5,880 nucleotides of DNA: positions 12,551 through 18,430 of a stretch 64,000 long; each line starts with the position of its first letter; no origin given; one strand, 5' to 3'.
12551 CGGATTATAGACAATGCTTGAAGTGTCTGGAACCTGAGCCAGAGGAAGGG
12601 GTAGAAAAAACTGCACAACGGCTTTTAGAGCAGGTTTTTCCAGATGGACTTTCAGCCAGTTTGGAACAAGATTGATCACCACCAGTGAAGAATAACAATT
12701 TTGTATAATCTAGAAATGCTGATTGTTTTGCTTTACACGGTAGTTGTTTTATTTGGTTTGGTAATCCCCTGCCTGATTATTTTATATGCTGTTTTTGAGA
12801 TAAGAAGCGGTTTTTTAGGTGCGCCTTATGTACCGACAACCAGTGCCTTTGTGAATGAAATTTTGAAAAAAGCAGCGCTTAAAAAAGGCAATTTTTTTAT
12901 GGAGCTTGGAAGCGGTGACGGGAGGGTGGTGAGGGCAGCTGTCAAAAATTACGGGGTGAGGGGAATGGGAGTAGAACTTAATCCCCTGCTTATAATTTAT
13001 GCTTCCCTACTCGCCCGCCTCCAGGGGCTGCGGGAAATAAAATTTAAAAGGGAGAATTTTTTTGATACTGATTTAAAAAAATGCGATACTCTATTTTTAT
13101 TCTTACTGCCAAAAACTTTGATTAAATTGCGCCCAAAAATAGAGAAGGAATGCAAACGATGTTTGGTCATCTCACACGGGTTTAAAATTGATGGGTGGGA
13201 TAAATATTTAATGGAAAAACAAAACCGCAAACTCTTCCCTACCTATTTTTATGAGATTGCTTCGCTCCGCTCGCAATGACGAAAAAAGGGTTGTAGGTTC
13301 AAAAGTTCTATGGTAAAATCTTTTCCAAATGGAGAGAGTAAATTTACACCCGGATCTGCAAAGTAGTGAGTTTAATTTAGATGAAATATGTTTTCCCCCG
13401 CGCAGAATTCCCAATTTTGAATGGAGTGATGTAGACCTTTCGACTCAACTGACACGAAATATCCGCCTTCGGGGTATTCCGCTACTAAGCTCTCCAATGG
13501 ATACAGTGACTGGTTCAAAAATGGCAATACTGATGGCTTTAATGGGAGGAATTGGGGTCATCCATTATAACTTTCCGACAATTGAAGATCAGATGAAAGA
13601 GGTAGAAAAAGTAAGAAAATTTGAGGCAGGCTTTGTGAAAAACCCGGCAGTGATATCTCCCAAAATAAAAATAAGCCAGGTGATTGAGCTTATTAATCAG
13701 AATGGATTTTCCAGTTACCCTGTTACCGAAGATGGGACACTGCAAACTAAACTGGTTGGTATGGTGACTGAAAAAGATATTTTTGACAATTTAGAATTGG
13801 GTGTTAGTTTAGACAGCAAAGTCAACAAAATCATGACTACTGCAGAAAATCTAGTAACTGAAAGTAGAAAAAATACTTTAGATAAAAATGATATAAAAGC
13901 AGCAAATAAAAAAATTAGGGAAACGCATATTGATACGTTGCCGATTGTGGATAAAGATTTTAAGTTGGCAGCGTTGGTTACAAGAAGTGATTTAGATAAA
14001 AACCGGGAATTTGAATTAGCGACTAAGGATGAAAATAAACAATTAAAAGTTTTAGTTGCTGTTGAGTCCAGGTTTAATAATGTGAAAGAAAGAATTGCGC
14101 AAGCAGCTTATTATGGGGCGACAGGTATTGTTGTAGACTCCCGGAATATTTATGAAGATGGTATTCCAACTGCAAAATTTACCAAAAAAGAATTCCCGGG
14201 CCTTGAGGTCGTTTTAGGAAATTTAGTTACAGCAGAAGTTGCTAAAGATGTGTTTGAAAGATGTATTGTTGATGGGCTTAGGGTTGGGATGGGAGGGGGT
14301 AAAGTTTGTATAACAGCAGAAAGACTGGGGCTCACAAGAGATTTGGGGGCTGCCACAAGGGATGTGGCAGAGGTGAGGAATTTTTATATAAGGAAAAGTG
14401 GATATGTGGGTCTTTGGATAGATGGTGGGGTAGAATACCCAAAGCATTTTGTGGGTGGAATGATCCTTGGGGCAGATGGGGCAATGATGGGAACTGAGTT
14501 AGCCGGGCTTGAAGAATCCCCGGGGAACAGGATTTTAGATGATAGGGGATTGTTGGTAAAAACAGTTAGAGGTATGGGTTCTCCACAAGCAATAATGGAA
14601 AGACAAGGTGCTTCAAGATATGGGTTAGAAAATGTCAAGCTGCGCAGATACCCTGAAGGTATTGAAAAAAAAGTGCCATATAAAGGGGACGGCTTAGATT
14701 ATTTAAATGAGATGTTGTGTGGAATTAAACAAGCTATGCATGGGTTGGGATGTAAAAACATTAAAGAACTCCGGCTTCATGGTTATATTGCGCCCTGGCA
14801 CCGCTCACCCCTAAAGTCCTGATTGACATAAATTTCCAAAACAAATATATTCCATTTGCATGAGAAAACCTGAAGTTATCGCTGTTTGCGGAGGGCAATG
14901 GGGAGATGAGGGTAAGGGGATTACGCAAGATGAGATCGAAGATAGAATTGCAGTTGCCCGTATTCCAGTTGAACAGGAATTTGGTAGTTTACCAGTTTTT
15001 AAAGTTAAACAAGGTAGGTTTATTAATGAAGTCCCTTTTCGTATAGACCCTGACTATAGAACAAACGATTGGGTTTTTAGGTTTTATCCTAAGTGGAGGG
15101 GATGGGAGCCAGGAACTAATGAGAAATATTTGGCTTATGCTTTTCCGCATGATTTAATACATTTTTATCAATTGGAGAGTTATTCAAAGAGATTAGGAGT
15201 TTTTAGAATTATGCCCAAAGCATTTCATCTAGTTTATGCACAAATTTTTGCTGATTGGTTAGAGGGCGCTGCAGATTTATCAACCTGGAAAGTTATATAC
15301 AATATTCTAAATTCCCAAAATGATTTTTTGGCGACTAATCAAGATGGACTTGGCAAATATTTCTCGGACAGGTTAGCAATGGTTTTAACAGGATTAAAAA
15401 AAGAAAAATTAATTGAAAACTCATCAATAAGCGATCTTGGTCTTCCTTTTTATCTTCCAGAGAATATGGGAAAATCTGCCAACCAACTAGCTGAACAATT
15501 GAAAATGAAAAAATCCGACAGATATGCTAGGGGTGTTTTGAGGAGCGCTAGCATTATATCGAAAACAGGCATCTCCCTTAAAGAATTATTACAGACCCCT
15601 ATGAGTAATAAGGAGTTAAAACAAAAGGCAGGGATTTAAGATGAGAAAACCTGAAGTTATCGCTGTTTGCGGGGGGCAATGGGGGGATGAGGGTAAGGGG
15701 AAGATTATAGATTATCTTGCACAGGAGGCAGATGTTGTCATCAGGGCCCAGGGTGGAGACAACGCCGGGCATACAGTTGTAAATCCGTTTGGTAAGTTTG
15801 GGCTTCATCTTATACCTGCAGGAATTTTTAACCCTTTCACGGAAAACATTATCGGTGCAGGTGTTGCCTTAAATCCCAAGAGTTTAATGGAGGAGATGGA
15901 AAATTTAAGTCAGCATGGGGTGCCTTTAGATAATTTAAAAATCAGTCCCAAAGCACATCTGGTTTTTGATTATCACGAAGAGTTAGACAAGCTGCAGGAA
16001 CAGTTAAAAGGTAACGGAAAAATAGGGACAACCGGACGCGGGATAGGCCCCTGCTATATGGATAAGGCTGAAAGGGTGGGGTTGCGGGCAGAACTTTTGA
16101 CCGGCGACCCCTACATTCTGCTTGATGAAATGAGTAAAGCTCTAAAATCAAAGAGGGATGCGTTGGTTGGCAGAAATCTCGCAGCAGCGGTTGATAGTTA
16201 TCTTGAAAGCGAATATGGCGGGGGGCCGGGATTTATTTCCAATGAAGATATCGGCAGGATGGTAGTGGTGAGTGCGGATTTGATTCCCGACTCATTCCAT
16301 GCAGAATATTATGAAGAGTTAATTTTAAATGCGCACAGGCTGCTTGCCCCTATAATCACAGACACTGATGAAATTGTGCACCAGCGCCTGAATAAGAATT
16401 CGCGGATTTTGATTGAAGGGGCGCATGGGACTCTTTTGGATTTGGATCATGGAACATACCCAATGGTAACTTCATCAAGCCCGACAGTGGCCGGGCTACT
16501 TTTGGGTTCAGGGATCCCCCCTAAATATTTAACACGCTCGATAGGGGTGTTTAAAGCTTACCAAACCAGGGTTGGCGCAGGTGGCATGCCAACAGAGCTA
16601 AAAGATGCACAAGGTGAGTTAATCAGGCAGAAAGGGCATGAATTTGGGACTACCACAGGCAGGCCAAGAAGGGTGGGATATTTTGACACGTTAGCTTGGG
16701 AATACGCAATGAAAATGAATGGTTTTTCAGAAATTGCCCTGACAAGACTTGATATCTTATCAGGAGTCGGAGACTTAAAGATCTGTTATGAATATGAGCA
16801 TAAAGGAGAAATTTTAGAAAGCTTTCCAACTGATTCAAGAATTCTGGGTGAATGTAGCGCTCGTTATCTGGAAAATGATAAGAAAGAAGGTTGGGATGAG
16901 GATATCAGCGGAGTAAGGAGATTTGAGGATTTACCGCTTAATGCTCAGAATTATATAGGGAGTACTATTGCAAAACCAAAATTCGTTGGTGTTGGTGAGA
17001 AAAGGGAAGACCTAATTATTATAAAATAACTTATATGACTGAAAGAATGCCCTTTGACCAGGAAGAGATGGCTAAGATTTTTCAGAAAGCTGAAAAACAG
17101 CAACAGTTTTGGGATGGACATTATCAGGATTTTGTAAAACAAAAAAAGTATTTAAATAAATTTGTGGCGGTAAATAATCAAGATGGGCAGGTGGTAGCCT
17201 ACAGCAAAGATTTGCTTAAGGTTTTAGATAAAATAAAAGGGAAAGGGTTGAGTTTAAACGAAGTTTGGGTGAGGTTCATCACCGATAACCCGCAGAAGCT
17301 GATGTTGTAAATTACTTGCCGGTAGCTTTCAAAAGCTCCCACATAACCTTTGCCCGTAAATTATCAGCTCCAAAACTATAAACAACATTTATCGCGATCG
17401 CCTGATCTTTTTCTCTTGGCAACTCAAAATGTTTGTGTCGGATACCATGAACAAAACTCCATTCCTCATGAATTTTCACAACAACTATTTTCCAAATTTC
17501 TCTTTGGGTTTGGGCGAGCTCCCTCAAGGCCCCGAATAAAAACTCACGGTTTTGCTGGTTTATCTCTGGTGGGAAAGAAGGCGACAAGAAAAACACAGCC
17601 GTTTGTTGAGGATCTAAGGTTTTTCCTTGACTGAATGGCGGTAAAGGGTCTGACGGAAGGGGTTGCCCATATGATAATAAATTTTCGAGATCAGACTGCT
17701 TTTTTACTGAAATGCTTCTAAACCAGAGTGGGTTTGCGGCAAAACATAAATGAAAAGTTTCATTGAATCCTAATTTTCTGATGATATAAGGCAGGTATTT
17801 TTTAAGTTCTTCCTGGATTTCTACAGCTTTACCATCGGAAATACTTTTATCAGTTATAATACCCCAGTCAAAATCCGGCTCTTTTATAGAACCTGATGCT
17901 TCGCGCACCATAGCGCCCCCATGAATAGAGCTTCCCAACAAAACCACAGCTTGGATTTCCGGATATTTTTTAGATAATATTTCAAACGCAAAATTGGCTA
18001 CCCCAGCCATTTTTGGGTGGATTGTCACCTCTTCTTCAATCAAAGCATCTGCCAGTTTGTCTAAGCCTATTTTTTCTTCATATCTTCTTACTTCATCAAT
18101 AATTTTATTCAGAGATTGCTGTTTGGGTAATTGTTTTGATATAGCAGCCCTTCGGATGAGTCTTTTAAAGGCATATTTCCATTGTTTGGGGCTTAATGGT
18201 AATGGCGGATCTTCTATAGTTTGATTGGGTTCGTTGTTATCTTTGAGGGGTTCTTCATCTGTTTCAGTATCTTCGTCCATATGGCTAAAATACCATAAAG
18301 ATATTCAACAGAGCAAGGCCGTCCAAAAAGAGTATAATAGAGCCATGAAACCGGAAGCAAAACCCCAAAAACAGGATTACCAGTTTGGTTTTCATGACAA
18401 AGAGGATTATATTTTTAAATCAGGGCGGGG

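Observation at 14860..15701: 61-nt duplication of the purA 5' end creates a chimeric upstream ORF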

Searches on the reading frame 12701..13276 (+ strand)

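Call 80: search_protein_families(library=pfam, proteins=[window:12701-13276:+], max_evalue=0.1)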
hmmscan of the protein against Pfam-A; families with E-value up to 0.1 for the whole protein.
window:12701-13276:+ (192 aa): 7 families
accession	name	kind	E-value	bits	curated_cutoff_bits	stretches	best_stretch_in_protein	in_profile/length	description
PF08123.19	DOT1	-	2.8e-06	27.5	23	1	46-95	26-76/205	Histone methylation protein DOT1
PF02353.26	CMAS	-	4.8e-05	23.2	27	1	51-93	51-93/273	Mycolic acid cyclopropane synthetase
PF13847.12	Methyltransf_31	-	0.00049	20.2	27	1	61-155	2-101/145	Methyltransferase domain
PF13649.12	Methyltransf_25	-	0.0023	19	27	1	67-155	2-93/97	Methyltransferase domain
PF08241.18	Methyltransf_11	-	0.0036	18.3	21.2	1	68-155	2-87/95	Methyltransferase domain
PF00891.24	Methyltransf_2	-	0.034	13.9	22.3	1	50-133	50-133/210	O-methyltransferase domain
PF08242.18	Methyltransf_12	-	0.063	14.4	30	1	67-133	1-71/98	Methyltransferase domain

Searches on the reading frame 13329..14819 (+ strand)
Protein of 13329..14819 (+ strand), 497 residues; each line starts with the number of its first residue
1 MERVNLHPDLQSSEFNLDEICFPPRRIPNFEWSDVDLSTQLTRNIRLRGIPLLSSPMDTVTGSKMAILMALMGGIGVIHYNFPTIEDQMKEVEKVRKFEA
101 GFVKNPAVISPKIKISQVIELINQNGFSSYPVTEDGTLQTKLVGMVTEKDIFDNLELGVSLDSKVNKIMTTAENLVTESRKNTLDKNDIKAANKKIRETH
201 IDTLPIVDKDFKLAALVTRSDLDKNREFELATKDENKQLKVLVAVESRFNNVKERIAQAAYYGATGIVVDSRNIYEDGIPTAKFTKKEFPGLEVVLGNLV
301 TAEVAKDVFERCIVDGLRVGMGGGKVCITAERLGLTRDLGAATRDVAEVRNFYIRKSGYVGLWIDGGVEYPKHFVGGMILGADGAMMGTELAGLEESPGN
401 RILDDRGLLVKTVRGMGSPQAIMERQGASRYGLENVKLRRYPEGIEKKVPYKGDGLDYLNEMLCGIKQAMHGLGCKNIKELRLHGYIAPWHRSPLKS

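Call 4: search_protein_families(library=pfam, proteins=[window:13329-14819:+], max_evalue=1)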
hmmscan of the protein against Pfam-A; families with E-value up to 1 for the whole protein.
window:13329-14819:+ (497 aa): 2 families
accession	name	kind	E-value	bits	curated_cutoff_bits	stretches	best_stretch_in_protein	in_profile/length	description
PF00478.31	IMPDH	-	3.1e-72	243.9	25.6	1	18-483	5-327/345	IMP dehydrogenase / GMP reductase domain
PF00571.33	CBS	-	1.1e-14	54.9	24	2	104-155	7-55/57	CBS domain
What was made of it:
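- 13329..14822 (+): guaB (IMP dehydrogenase with CBS domains), the upstream neighbour; syntenic with L001 and L092. Pfam IMPDH 3.1e-72 and CBS 1.1e-14 (call 4).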

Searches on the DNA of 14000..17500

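Call 19: search_rna_families(source=window, start=14000, end=17500, threshold=evalue, max_evalue=1)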
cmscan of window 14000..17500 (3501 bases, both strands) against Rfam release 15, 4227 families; matches with E-value up to 1: 1.
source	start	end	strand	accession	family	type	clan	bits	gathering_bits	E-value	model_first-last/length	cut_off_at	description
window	15621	15746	-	RF01956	NEAT1_2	Gene; lncRNA;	-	19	60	0.76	1-116/116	no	Nuclear enriched abundant transcript 1 conserved region 2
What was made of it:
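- On Intein / group I or II intron: Rfam at E <= 1 gave only one chance-level lncRNA hit (call 19).
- Tried and rejected: Rfam found no intron or riboswitch (call 19).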

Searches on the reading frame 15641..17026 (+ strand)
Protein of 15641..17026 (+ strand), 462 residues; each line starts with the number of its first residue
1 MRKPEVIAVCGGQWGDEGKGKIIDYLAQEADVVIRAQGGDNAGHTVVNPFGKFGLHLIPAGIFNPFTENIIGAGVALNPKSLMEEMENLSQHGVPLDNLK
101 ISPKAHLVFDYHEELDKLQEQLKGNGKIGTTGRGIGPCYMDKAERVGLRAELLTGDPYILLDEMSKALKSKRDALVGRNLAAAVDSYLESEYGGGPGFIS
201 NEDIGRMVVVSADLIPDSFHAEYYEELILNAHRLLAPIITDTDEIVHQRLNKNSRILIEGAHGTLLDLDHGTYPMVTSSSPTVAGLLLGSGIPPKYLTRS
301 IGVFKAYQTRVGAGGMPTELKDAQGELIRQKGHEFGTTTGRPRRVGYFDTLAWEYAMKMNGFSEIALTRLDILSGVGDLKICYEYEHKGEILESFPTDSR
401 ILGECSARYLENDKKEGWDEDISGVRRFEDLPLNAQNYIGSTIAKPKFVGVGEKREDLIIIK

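Call 4: search_protein_families(library=pfam, proteins=[window:15641-17026:+], max_evalue=1)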
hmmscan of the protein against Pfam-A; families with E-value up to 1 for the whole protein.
window:15641-17026:+ (462 aa): 1 family
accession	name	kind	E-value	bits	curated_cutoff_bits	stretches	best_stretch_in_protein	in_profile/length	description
PF00709.27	Adenylsucc_synt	-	3.4e-143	477.8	27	2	228-459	184-416/416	Adenylosuccinate synthetase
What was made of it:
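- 15641..17029 (+): Intact purA (adenylosuccinate synthetase, 462 aa). Pfam Adenylsucc_synt 3.4e-143 (call 4).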

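Call 13: find_related_loci(query=window:15641-17026:+, collection=genome_contigs, flank=4000)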
Query window:15641-17026:+ (462 aa) in genome_contigs; peptide patterns used: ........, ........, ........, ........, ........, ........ (x = any residue, [..] = any of these).
322 stretches matched a pattern; 300 encode a relative of the query (tblastn E <= 1e-3); the best 80 are kept; 80 distinct loci.
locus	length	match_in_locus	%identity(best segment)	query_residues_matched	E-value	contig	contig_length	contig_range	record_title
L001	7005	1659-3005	69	1-462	0e+0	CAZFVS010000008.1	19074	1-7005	MAG TPA_asm: uncultured Gammaproteobacteria bacterium isolate SRP269290_co2_8 genome assembly, contig: NODE_2984_length_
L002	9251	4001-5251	45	11-462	6e-117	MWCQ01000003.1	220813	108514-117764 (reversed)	MAG: Firmicutes bacterium ADurb.Bin193 BWY15_contig000003, whole genome shotgun sequence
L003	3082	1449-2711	45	5-460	6e-121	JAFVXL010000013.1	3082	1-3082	MAG: Clostridia bacterium isolate RGIG5483 Sheep_Colon.Co__c666392, whole genome shotgun sequence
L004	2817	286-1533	45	9-459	3e-121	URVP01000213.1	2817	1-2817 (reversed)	uncultured Clostridiales bacterium isolate UMGS1388 genome assembly, contig: NODE_3690_length_2817_cov_6.540550, whole g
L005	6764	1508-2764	45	3-456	2e-116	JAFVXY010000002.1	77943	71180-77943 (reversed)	MAG: Clostridia bacterium isolate RGIG5496 Sheep_Colon.Co__c319677, whole genome shotgun sequence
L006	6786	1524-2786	44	5-460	1e-116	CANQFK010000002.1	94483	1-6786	MAG: uncultured Clostridia bacterium isolate Lapin-001__bin62 genome assembly, contig: Lapin-001__NODE_335_length_94483_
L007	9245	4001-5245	45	7-456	4e-116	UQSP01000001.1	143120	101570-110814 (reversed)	uncultured Clostridiales bacterium isolate UMGS606 genome assembly, contig: NODE_12_length_143120_cov_11.138042, whole g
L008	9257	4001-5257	45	3-456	4e-116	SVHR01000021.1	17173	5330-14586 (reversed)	MAG: Clostridiales bacterium isolate SIG389 NODE_59580_length_17173_cov_1.562302, whole genome shotgun sequence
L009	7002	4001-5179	45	8-439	7e-116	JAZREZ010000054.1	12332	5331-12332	MAG: Clostridia bacterium isolate T1900045497_YK20190191.MAGScoT_cleanbin_000002 SGB_7455_k141_2770236, whole genome sho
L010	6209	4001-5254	44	8-460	1e-115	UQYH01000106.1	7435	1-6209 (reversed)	uncultured Clostridiales bacterium isolate UMGS755 genome assembly, contig: NODE_7015_length_7435_cov_10.334330, whole g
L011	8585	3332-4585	45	8-460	1e-115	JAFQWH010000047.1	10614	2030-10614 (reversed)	MAG: Clostridia bacterium isolate RGIG2209 Goat_Colon.Co__c1152503, whole genome shotgun sequence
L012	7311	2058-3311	45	8-460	2e-115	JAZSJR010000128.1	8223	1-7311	MAG: Clostridia bacterium isolate T1900044564_TS20190030.MAGScoT_cleanbin_000020 SGB_386_k141_3451925, whole genome shot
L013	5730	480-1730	45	8-459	6e-115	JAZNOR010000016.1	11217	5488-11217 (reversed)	MAG: Eubacteriales bacterium isolate T1900044841_TS20190307.MAGScoT_cleanbin_000058 SGB_2944_k141_1377642, whole genome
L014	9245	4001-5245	45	11-460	1e-114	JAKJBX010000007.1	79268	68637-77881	MAG: Bacillota bacterium isolate UR.bin154 UR_contig_516, whole genome shotgun sequence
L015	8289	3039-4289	45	5-456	1e-114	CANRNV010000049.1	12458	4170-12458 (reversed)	MAG: uncultured Clostridia bacterium isolate Lapin-021__bin6 genome assembly, contig: Lapin-021__NODE_5781_length_12458_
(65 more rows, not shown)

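Call 65: find_homologous_proteins(query=window:15641-17026:+, max_evalue=1e-100)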
Query window:15641-17026:+ (462 aa): 2288 proteins with E <= 1e-100 among 8000 candidates; the best 120 are listed.
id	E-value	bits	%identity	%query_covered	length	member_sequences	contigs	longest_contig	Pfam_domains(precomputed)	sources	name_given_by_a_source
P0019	0.0e+0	1052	100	100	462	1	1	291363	PF00709.28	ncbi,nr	ncbi:adenylosuccinate synthetase [Candidatus Daviesbacteria bacterium]|nr:adenylosuccinate synthetas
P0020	2.3e-211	721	69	100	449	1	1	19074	PF00709.28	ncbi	-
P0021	1.0e-176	607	61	100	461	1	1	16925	PF00709.28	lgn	-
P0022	2.4e-157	543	55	99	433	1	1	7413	PF00709.28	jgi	jgi:adenylosuccinate synthase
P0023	5.2e-156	538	55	99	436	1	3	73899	PF00709.28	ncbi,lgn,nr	ncbi:MAG: adenylosuccinate synthase [Candidatus Liptonbacteria bacterium]|nr:adenylosuccinate syntha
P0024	1.1e-155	537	55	100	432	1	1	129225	PF00709.28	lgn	-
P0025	2.3e-155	536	55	100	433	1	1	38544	PF00709.28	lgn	-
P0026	4.8e-155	535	54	100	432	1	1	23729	PF00709.28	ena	-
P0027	8.1e-155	535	55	100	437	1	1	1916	PF00709.28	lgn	-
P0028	1.8e-154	533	54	99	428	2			PF00709.28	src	-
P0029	1.3e-153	531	54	100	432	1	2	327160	PF00709.28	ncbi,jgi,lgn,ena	-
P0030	3.3e-153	529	54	99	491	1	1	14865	PF00709.28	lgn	-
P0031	3.3e-153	529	55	99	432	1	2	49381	PF00709.28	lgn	-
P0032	7.9e-153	528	56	99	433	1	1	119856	PF00709.28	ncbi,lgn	-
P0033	3.2e-152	526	53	98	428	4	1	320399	PF00709.28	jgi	jgi:adenylosuccinate synthase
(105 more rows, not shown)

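Call 66: find_encoding_contigs(protein=P0021, flank=4000, max_places=3)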
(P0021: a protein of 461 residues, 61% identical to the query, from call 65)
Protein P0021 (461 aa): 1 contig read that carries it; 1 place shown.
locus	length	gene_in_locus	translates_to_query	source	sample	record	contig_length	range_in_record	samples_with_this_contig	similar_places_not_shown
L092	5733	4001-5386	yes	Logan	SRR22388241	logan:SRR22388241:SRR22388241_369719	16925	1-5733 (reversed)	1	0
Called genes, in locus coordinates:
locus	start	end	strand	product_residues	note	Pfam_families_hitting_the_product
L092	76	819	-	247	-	PF03734:YkuD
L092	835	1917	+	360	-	PF13229:Beta_helix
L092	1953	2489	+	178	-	PF13847:Methyltransf_31 (weak)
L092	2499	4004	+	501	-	PF00478:IMPDH, PF00571:CBS (weak)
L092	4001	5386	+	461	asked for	PF00709:Adenylsucc_synt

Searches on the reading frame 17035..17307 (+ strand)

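Call 4: search_protein_families(library=pfam, proteins=[window:17035-17307:+], max_evalue=1)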
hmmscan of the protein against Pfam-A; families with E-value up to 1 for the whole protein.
window:17035-17307:+ (91 aa): 3 families
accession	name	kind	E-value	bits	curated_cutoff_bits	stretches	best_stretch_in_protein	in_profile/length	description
PF18929.5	DUF5678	-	3.3e-06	27.2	23.2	1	36-71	3-36/49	Family of unknown function (DUF5678)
PF17833.7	pre-PUA_NIP7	-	0.0075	17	23.1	1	8-72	5-60/80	NIP7/UPF0113, pre-PUA domain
PF00594.26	Gla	-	0.059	14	27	1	8-27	19-38/41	Vitamin K-dependent carboxylation/gamma-carboxyglutamic (GLA) domain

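Call 80: search_protein_families(library=pfam, proteins=[window:17035-17307:+], max_evalue=0.1)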
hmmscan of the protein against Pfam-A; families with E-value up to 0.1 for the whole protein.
window:17035-17307:+ (91 aa): 3 families
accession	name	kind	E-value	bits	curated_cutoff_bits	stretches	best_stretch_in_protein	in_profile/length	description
PF18929.5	DUF5678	-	3.3e-06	27.2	23.2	1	36-71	3-36/49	Family of unknown function (DUF5678)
PF17833.7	pre-PUA_NIP7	-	0.0075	17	23.1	1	8-72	5-60/80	NIP7/UPF0113, pre-PUA domain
PF00594.26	Gla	-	0.059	14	27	1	8-27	19-38/41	Vitamin K-dependent carboxylation/gamma-carboxyglutamic (GLA) domain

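Call 88: search_protein_families(library=padloc, proteins=[window:17035-17307:+], max_evalue=0.1)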
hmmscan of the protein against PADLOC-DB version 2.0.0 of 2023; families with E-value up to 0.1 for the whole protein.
window:17035-17307:+ (91 aa): 0 families

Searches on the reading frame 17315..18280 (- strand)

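Call 4: search_protein_families(library=pfam, proteins=[window:17315-18280:-], max_evalue=1)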
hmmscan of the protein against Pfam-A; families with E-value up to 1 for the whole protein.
window:17315-18280:- (322 aa): 1 family
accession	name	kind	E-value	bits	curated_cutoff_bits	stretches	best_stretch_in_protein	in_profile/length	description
PF18765.7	Polbeta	-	0.034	14.7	26.9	1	104-162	8-58/93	Polymerase beta, Nucleotidyltransferase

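Call 80: search_protein_families(library=pfam, proteins=[window:17315-18280:-], max_evalue=0.1)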
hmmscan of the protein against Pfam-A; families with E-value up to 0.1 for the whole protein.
window:17315-18280:- (322 aa): 1 family
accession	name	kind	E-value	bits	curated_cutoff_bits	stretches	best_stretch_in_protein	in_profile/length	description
PF18765.7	Polbeta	-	0.034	14.7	26.9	1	104-162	8-58/93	Polymerase beta, Nucleotidyltransferase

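Call 88: search_protein_families(library=padloc, proteins=[window:17315-18280:-], max_evalue=0.1)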
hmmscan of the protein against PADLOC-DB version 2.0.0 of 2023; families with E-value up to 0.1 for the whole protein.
window:17315-18280:- (322 aa): 0 families
